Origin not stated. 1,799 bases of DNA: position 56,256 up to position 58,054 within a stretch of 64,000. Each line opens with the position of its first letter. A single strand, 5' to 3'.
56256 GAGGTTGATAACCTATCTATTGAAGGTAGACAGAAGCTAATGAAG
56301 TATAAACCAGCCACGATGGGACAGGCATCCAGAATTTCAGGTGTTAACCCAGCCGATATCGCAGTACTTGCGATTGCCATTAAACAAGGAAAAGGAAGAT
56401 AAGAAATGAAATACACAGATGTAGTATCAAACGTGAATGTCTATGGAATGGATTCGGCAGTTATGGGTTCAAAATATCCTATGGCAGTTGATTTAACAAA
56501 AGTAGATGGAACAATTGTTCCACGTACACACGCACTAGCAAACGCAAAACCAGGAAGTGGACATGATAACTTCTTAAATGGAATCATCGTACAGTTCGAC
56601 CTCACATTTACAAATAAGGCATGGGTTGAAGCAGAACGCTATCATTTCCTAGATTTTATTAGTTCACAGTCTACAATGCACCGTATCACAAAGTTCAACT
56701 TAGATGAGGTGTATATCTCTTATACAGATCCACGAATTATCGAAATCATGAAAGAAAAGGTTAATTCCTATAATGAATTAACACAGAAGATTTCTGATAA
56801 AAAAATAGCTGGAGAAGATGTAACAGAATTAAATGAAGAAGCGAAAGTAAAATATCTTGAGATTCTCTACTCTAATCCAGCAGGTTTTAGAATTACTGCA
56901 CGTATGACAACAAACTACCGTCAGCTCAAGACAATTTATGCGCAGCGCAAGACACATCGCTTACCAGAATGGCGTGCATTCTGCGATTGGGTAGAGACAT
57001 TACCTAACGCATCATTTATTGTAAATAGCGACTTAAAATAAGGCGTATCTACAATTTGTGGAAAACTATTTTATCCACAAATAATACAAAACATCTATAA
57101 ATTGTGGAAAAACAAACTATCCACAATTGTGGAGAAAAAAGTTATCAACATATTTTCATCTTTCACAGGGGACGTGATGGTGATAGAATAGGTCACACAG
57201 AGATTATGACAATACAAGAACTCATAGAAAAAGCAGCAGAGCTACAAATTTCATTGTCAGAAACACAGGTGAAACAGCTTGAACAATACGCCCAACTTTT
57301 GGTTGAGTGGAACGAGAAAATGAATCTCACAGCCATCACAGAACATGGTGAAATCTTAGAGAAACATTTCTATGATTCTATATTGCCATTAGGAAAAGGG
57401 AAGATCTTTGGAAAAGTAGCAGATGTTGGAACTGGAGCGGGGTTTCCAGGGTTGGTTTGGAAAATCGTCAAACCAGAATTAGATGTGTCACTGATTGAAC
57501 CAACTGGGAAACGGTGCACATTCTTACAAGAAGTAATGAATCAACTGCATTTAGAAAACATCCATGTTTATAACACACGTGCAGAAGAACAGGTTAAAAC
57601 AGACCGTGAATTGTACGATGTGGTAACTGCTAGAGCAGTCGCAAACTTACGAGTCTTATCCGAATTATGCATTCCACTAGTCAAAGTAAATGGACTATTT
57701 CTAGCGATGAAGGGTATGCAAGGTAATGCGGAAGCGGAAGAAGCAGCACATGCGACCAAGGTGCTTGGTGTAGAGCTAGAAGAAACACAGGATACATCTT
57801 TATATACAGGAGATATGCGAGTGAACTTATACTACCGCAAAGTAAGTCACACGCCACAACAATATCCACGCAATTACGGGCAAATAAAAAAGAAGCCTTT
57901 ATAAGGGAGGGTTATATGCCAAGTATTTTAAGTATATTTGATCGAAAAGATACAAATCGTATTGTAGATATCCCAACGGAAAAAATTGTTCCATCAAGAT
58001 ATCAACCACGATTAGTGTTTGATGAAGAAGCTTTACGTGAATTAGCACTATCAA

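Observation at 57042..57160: Non-origin DnaA-box cluster upstream of rsmG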

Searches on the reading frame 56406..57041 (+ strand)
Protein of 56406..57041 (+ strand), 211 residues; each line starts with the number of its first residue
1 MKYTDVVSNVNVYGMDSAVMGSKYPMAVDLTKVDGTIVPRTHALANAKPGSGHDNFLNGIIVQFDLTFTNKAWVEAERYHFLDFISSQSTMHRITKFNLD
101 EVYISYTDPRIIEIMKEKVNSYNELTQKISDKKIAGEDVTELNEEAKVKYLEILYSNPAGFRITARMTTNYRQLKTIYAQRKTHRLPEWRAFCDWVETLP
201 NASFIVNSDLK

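Call 5: search_protein_families(library=pfam, proteins=[window:56406-57041:+])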
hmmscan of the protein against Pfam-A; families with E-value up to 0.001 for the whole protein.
window:56406-57041:+ (211 aa): 0 families

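Call 25: search_protein_families(library=pfam, proteins=[window:56406-57041:+], max_evalue=10)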
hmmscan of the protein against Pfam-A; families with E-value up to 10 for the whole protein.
window:56406-57041:+ (211 aa): 1 family
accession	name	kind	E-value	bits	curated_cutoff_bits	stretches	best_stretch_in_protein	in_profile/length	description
PF08336.16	P4Ha_N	-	0.013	15.8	25.3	1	121-200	22-102/135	Prolyl 4-Hydroxylase alpha-subunit, N-terminal region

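Call 26: search_protein_families(library=ncbifam, proteins=[window:56406-57041:+], max_evalue=0.01)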
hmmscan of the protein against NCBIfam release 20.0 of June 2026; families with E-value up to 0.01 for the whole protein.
window:56406-57041:+ (211 aa): 1 family
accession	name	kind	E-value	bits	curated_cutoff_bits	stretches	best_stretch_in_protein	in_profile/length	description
NF002955.0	PRK03609.1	subfamily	0.0088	15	431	0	132-203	227-295/422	translesion error-prone DNA polymerase V subunit UmuC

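Call 28: find_related_loci(query=window:56406-57041:+, collection=metagenome_contigs, flank=4000)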
Query window:56406-57041:+ (211 aa) in metagenome_contigs; peptide patterns used: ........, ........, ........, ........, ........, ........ (x = any residue, [..] = any of these).
341 stretches matched a pattern; 264 encode a relative of the query (tblastn E <= 1e-3); the best 80 are kept; 80 distinct loci.
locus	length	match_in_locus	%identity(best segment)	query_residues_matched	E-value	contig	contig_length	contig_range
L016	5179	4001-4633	100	1-211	5e-146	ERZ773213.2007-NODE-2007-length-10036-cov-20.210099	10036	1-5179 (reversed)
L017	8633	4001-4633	100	1-211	1e-145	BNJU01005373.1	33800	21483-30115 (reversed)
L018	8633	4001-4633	100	1-211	6e-145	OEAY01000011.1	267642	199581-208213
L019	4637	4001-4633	98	1-211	4e-144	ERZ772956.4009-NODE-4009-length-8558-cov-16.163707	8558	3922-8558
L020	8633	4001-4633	98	1-211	3e-143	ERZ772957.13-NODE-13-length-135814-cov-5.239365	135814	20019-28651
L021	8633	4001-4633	98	1-211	2e-143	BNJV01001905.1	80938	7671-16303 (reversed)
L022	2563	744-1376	98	1-211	1e-150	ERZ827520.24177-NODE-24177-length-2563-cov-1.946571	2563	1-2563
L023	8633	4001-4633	98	1-211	3e-142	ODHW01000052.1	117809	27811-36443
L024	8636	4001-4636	97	1-211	3e-139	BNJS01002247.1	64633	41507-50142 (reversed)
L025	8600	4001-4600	99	1-200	4e-137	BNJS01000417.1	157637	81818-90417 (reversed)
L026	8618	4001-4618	79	1-206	2e-112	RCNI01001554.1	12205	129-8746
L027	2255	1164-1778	76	1-205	2e-115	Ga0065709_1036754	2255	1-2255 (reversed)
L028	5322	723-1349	75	1-209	1e-108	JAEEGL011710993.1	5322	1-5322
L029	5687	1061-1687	76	1-209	1e-108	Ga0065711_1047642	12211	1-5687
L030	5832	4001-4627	75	1-209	4e-108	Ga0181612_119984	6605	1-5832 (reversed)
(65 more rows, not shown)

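Call 48: search_solved_structures(query=window:56406-57041:+, max_evalue=10)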
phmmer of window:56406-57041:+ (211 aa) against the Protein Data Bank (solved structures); distinct sequences matched with E-value up to 10: 5.
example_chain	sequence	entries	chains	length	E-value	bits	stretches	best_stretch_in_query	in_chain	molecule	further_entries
9t5u_A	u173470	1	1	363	0.085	16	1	176-205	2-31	PsbA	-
9t5t_A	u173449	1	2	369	0.3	14.2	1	177-205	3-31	Photosystem II protein D1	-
1ku9_A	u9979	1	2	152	0.31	14.2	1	65-123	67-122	hypothetical protein MJ223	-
3rzw_C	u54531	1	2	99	1.4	12.1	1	133-183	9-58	Small ubiquitin-related modifier 1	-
7sa3_A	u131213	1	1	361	1.6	11.8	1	177-205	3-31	Photosystem q(B) protein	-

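Call 50: find_homologous_proteins(query=window:56406-57041:+, max_evalue=0.00001)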
Query window:56406-57041:+ (211 aa): 8000 proteins with E <= 0.00001 among 8000 candidates; the best 120 are listed.
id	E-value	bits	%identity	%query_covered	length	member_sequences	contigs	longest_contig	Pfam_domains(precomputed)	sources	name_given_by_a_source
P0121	1.2e-135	468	99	100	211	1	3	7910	-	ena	-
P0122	2.9e-135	466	98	100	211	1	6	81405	-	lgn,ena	-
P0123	3.0e-135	466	98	100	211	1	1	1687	-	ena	-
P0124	3.2e-135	466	98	100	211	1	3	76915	-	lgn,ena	-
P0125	4.2e-135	466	98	100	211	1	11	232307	-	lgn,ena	-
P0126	5.6e-135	466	98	100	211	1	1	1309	-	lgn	-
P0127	5.9e-135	465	98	100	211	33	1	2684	-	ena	-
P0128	6.2e-135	465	98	100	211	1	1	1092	-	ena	-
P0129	6.6e-135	465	98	100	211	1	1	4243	-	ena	-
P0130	8.1e-135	465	97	100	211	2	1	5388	-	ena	-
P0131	9.0e-135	465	98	100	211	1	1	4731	-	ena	-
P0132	1.1e-134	465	97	100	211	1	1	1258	-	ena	-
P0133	1.4e-134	464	99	99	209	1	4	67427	-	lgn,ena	-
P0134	1.4e-134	464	97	100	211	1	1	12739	-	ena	-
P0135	1.5e-134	464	97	100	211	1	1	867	-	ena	-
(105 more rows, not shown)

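Call 60: predict_structure(alignment_id=A2)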
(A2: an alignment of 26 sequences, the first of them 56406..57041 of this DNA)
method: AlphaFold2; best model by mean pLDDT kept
length: 211 residues; sequences in the alignment: 26
mean_pLDDT: 49.6   pTM: 0.34
mean pLDDT of the five models: 49.6, 49.5, 47.9, 45.2, 45.1
residues with pLDDT >= 90: 1; 70-90: 29; 50-70: 60; < 50: 121
segments of 3 or more residues with pLDDT < 50: 1-33, 52-108, 154-172, 208-211
pLDDT, mean of each block of 10 residues (from residue 1): 45 40 38 51 54 42 37 30 27 33 45 65 75 88 70 43 30 56 61 55 55 31
secondary structure, 60 per line:
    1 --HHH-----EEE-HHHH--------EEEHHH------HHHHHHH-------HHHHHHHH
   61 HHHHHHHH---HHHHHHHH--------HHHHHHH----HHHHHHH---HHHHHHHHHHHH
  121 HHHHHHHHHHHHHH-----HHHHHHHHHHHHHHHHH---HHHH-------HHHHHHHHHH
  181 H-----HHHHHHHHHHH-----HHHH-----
elements in order: E11-13 H15-18 E27-29 H39-45 H53-68 H72-79 H88-94 H99-105 H109-134 H140-156 H160-163 H171-181 H187-197 H203-206

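Call 61: search_solved_structures(query=A2, max_evalue=10, show_alignments=2)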
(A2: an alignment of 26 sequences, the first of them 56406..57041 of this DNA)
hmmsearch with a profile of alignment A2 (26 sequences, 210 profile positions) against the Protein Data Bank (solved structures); distinct sequences matched with E-value up to 10: 7.
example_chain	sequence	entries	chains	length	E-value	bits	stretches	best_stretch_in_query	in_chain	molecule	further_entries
2wvx_B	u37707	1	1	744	0.27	14.1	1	47-139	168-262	PUTATIVE ALPHA-1,2-MANNOSIDASE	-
2wzs_A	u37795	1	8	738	0.31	14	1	47-139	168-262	PUTATIVE ALPHA-1,2-MANNOSIDASE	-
2wvx_A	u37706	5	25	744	0.31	13.9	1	47-139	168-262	PUTATIVE ALPHA-1,2-MANNOSIDASE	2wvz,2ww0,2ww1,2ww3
9t5u_A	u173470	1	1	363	0.85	12.5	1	177-199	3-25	PsbA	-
9t5t_A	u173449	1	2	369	0.98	12.3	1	177-199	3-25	Photosystem II protein D1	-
3rzw_C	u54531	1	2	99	1.2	12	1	140-184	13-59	Small ubiquitin-related modifier 1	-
2dq3_A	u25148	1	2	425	4.4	10.2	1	111-149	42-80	Seryl-tRNA synthetase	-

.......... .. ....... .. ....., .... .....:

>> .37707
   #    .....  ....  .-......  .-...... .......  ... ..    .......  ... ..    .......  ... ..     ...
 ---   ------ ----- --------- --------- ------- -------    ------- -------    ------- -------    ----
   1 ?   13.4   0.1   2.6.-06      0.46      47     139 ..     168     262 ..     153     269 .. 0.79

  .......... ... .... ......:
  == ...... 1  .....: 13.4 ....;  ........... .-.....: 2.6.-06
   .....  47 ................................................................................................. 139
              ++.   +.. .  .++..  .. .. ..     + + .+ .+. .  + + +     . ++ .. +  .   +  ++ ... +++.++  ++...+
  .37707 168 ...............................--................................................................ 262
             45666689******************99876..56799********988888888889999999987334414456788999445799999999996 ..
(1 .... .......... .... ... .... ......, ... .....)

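Call 66: search_protein_representatives(alignment_id=A2)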
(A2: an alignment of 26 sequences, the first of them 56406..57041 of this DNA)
Query: 26 sequences, 210 profile positions. Proteins with E-value up to 0.001 (for the whole library): 2658; up to 1e-10: 1016; up to 1e-30: 323. The best 150 are listed.
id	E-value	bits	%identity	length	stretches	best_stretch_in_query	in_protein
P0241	1.1e-85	303.0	-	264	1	5-208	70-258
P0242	9.1e-84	296.7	-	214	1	6-207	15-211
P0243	9.7e-84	296.6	-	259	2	39-206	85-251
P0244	6.9e-82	290.6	-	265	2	4-124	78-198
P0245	6.1e-80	284.2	-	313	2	39-208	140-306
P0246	1.5e-79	282.9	-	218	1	1-204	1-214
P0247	2.4e-74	265.9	-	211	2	3-124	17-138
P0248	8.4e-74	264.1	-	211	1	2-209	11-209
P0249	1.1e-73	263.8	-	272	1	2-205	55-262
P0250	1.0e-72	260.6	-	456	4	7-97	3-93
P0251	7.6e-72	257.7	-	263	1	2-208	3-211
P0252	9.4e-72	257.4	-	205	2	6-125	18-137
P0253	1.4e-69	250.4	-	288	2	7-124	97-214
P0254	9.1e-69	247.7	-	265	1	1-208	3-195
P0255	1.9e-67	243.3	-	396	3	11-128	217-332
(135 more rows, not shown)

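Call 68: search_protein_families(library=pfam, alignment_id=A4, max_evalue=0.1)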
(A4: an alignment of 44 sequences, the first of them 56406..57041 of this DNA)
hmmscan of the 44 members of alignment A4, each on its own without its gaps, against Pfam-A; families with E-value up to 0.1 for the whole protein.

A. member 1, window:56406-57041:+ (211 aa): 1 family
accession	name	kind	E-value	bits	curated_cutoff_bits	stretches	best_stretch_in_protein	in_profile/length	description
PF08336.16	P4Ha_N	-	0.013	15.8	25.3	1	121-200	22-102/135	Prolyl 4-Hydroxylase alpha-subunit, N-terminal region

B. families by the number of members that match (of 44 scanned): 25 families
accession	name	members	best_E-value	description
PF02511.20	Thy1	10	1.7e-06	Thymidylate synthase complementing protein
PF08336.16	P4Ha_N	4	0.0047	Prolyl 4-Hydroxylase alpha-subunit, N-terminal region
PF23154.1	KANSL3_1st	1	0.0005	KANSL3, helical domain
PF11433.13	DUF3198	1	0.0074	Protein of unknown function (DUF3198)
PF10083.14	DUF2321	1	0.011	Uncharacterized protein conserved in bacteria (DUF2321)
PF01023.25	S_100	1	0.012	S-100/ICaBP type calcium binding domain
PF17405.8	Nrap_D4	1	0.014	Nrap protein nucleotidyltransferase domain 4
PF05044.18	HPD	1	0.017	Homeo-prospero domain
PF15397.11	DUF4618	1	0.018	Domain of unknown function (DUF4618)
PF17034.11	zinc_ribbon_16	1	0.019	Zinc-ribbon like family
PF24275.1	NttA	1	0.025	T2SS substrate NttA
PF03070.21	TENA_THI-4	1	0.027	TENA/THI-4/PQQC family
PF18546.6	MetOD1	1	0.029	Methanogen output domain 1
PF22203.1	Sca2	1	0.031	Surface cell antigen Sca2 helical repeat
PF04078.19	Rcd1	1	0.031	Cell differentiation family, Rcd1-like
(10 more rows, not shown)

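Call 77: predict_structure(alignment_id=A4)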
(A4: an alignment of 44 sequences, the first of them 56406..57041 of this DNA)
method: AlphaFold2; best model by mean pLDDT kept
length: 211 residues; sequences in the alignment: 44
mean_pLDDT: 95.9   pTM: 0.88
mean pLDDT of the five models: 95.9, 95.9, 95.8, 95.6, 95.4
residues with pLDDT >= 90: 202; 70-90: 5; 50-70: 2; < 50: 2
segments of 3 or more residues with pLDDT < 50: none
pLDDT, mean of each block of 10 residues (from residue 1): 98 98 96 94 91 96 99 96 96 96 98 98 98 98 98 98 98 96 97 98 82 35
secondary structure, 60 per line:
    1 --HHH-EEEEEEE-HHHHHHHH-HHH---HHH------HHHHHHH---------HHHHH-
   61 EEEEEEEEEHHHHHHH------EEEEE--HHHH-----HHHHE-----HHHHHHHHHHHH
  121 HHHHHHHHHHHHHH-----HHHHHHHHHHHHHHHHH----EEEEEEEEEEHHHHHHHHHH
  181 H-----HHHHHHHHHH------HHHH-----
elements in order: E7-13 H15-22 H39-45 H55-59 E61-69 H70-76 E83-87 H90-93 H99-102 H109-134 H140-156 E161-170 H171-181 H187-196 H203-206

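Call 79: fold_search(model_id=the predicted structure, library=pdb)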
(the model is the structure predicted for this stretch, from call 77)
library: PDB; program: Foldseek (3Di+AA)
matches with E <= 10: 216; with E <= 0.001: 145
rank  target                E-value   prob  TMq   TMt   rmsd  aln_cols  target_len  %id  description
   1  3ah5_B                9.9e-07  1.00  0.66  0.67   5.6       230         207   15  Crystal Structure of flavin dependent thymidylate synthase ThyX from helicobacter pylori complexed with FAD and dUMP (released 2011-04-20)
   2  3ah5_A                1.2e-06  1.00  0.65  0.64   5.8       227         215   14  Crystal Structure of flavin dependent thymidylate synthase ThyX from helicobacter pylori complexed with FAD and dUMP (released 2011-04-20)
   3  1o26_B                1.7e-06  1.00  0.57  0.55   6.6       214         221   16  Crystal structure of Thymidylate Synthase Complementing Protein (TM0449) from Thermotoga maritima with FAD and dUMP at (released 2003-06-24)
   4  3g4a_B                1.7e-06  1.00  0.57  0.55   5.7       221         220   16  Crystal structure of flavine dependant thymidylate synthase S88A mutant from Thermotoga maritima at 1.95 angstrom reso (released 2009-04-07)
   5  3n3y_D                1.8e-06  1.00  0.66  0.67   4.4       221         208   14  Crystal structure of Thymidylate Synthase X (ThyX) from Helicobacter pylori with FAD and dUMP at 2.31A resolution (released 2011-05-25)
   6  1o26_C                1.8e-06  1.00  0.57  0.56   5.9       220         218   15  Crystal structure of Thymidylate Synthase Complementing Protein (TM0449) from Thermotoga maritima with FAD and dUMP at (released 2003-06-24)
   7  3n3y_C                2.6e-06  1.00  0.66  0.67   4.4       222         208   15  Crystal structure of Thymidylate Synthase X (ThyX) from Helicobacter pylori with FAD and dUMP at 2.31A resolution (released 2011-05-25)
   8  1o26_A                3.0e-06  1.00  0.55  0.54   6.0       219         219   14  Crystal structure of Thymidylate Synthase Complementing Protein (TM0449) from Thermotoga maritima with FAD and dUMP at (released 2003-06-24)
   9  1o27_B                3.4e-06  1.00  0.56  0.54   6.6       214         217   15  Crystal structure of Thymidylate Synthase Complementing Protein (TM0449) from Thermotoga maritima with FAD and BrdUMP  (released 2003-06-24)
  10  4kat_B                4.8e-06  1.00  0.55  0.53   6.5       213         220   16  Crystal structure of FDTS from T. maritima mutant (R174K) with FAD and dUMP (released 2014-03-26)
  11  5ios_D                5.6e-06  1.00  0.57  0.55   6.6       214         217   16  Flavin-dependent thymidylate synthase R90A variant in complex with FAD and deoxyuridine monophosphate (released 2016-06-08)
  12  1o2b_A                5.6e-06  1.00  0.56  0.55   6.3       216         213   15  Crystal structure of Thymidylate Synthase Complementing Protein (TM0449) from Thermotoga maritima with FAD and PO4 at  (released 2003-06-24)
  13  1o27_A                7.5e-06  1.00  0.56  0.55   6.0       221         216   16  Crystal structure of Thymidylate Synthase Complementing Protein (TM0449) from Thermotoga maritima with FAD and BrdUMP  (released 2003-06-24)
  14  5iot_D                7.9e-06  1.00  0.56  0.55   7.5       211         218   15  Flavin-dependent thymidylate synthase R174A variant in complex with FAD and dUMP (released 2016-06-08)
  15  8reo_A                8.3e-06  1.00  0.56  0.54   5.9       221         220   16  Crystal structure of reduced ThyX in complex with dUMP (released 2025-01-01)
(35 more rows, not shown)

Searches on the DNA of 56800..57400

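Call 80: search_rna_families(source=window, start=56800, end=57400, threshold=evalue, max_evalue=1)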
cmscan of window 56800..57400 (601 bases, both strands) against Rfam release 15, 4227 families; matches with E-value up to 1: 3.
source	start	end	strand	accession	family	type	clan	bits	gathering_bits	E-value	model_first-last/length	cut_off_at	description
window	56810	56880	+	RF00217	SNORD20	Gene; snRNA; snoRNA; CD-box;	-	24.5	43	0.081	1-80/80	no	Small nucleolar RNA SNORD20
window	56920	57071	-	RF00518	speF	Cis-reg; leader;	-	17.2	37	0.045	1-153/153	no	speF leader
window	57015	57082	-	RF01464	rliA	Gene; sRNA;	-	16.9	50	0.65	1-224/224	no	Listeria sRNA rliA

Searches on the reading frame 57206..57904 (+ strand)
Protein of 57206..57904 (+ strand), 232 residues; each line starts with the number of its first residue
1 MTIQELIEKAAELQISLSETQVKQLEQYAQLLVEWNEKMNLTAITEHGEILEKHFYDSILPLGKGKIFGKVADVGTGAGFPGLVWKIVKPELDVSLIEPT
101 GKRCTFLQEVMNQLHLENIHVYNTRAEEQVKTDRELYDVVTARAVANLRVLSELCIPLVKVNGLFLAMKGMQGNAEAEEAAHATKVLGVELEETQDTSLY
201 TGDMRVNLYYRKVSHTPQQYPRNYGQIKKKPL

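Call 5: search_protein_families(library=pfam, proteins=[window:57206-57904:+])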
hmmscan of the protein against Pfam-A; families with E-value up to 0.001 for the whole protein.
window:57206-57904:+ (232 aa): 3 families
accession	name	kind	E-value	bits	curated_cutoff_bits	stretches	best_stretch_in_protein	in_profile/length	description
PF02527.21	GidB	-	3.2e-53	180.2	27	1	21-194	1-173/184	rRNA small subunit methyltransferase G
PF13847.12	Methyltransf_31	-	0.00089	19.4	27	0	70-157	6-95/145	Methyltransferase domain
PF05175.20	MTS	-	0.0009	19.4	23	0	67-133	31-97/170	Methyltransferase small domain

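Call 9: find_related_loci(query=window:57206-57904:+, collection=genome_contigs, flank=10000)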
Query window:57206-57904:+ (232 aa) in genome_contigs; peptide patterns used: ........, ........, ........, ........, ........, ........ (x = any residue, [..] = any of these).
94 stretches matched a pattern; 16 encode a relative of the query (tblastn E <= 1e-3); 15 distinct loci.
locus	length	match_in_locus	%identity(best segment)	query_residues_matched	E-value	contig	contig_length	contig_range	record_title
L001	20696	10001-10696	97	1-232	5e-154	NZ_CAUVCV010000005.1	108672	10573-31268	MAG: uncultured Solobacterium sp. isolate SRR13061541_bin.1_MetaWRAP_v1.3_MAG ERZ21659680.25, whole genome shotgun seque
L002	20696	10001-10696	97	1-232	1e-153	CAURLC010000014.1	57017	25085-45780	MAG TPA_asm: uncultured Solobacterium sp. isolate ERR9968727_bin.3_MetaWRAP_v1.3_MAG genome assembly, contig: ERZ2161562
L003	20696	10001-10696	97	1-232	3e-152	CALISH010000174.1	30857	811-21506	MAG TPA_asm: uncultured Solobacterium sp. isolate ERR589484_bin.50_CONCOCT_v1.1_MAG genome assembly, contig: ERZ772945.5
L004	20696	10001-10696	96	1-232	5e-152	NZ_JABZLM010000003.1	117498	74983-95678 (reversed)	MAG: Solobacterium sp. isolate JCVI_23_bin.4 NODE_29_length_117498_cov_14.100168, whole genome shotgun sequence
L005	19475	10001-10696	96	1-232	1e-151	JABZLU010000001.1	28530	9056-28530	MAG: Solobacterium sp. isolate JCVI_43_bin.4 NODE_1_length_28530_cov_3.068183, whole genome shotgun sequence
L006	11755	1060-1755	95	1-232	1e-151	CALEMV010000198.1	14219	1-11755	MAG TPA_asm: uncultured Solobacterium sp. isolate SRR1952597_bin.62_CONCOCT_v1.1_MAG genome assembly, contig: ERZ1033937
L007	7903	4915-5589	97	8-232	5e-150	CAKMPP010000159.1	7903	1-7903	MAG TPA_asm: uncultured Solobacterium sp. isolate ERR3827267_bin.6_metaWRAP_v1.1_MAG genome assembly, contig: ERZ4768125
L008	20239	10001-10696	82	1-232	3e-130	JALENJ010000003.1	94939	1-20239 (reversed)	MAG: Erysipelotrichaceae bacterium isolate SUG162 k141_1632679, whole genome shotgun sequence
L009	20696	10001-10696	96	1-232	1e-152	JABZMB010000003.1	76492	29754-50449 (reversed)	MAG: Solobacterium sp. isolate JCVI_44_bin.31 NODE_54_length_76492_cov_24.744966, whole genome shotgun sequence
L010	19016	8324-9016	60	1-232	1e-89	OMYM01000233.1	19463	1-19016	uncultured Erysipelotrichaceae bacterium isolate RUG087 genome assembly, contig: k87_16128536, whole genome shotgun sequ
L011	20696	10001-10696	53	1-232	1e-77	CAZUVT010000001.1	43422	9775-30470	MAG TPA_asm: uncultured Erysipelotrichaceae bacterium isolate SRP199465_co2_865 genome assembly, contig: NODE_1880_lengt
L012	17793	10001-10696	51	1-232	9e-72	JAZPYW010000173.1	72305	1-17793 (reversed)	MAG: Erysipelotrichaceae bacterium isolate T1900044646_TS20190112.MAGScoT_cleanbin_000031 SGB_1369_k141_710511, whole ge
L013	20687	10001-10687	41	1-232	6e-57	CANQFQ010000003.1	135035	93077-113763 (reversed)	MAG: uncultured Bacilli bacterium isolate Lapin-005__bin75 genome assembly, contig: Lapin-005__NODE_99_length_135035_cov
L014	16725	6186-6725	34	1-179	4e-26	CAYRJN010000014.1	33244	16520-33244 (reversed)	MAG TPA_asm: uncultured Calditrichaceae bacterium isolate SRP163575_co1_350 genome assembly, contig: NODE_2533_length_33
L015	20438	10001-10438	40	16-155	9e-25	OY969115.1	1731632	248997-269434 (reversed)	MAG: uncultured bacterium isolate MFD01716.bin.c.1 genome assembly, chromosome: 1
